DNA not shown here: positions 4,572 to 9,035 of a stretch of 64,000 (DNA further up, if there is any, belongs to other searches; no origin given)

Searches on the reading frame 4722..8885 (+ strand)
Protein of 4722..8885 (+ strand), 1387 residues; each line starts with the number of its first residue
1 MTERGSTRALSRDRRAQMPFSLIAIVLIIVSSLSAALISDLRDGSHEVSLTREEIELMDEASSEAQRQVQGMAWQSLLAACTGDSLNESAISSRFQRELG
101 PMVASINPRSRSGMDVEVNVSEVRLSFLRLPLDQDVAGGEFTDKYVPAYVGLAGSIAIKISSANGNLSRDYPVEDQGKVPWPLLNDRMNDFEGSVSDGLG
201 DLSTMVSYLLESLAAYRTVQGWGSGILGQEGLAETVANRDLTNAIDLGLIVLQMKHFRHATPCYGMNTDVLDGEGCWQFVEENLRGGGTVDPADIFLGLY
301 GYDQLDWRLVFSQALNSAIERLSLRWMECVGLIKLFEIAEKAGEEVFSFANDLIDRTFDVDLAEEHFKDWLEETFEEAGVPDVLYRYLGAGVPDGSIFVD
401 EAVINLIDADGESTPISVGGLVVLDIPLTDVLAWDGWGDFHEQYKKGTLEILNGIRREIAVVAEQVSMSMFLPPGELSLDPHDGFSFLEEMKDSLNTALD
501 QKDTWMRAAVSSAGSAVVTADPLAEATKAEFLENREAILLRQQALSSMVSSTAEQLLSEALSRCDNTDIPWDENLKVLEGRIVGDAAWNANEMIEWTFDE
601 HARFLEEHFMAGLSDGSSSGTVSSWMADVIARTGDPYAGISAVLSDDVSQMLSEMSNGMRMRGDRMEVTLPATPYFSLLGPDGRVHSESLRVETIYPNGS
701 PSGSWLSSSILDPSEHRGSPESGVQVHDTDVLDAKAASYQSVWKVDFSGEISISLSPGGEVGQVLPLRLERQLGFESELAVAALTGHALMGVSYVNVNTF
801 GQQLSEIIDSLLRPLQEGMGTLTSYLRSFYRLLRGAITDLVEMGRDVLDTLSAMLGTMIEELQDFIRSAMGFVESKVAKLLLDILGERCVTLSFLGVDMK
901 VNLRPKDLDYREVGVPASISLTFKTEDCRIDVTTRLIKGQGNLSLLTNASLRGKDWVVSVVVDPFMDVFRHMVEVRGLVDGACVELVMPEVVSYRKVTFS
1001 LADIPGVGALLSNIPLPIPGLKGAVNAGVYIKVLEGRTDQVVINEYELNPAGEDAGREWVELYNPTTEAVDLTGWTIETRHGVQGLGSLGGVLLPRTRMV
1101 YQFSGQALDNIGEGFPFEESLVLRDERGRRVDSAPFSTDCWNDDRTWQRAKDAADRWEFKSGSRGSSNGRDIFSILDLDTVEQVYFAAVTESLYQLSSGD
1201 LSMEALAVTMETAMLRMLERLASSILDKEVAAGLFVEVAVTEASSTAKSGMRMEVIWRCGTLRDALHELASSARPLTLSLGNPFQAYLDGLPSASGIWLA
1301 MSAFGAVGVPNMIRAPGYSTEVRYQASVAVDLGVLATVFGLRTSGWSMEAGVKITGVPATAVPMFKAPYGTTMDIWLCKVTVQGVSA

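Call 37: search_protein_families(library=pfam, proteins=[window:4722-8885:+], max_evalue=0.00001)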
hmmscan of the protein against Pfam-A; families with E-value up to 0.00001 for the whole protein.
window:4722-8885:+ (1387 aa): 1 family
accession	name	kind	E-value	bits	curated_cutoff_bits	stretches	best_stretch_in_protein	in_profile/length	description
PF00932.25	LTD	-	1.3e-10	42.1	34.3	1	1038-1133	5-104/109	Lamin Tail Domain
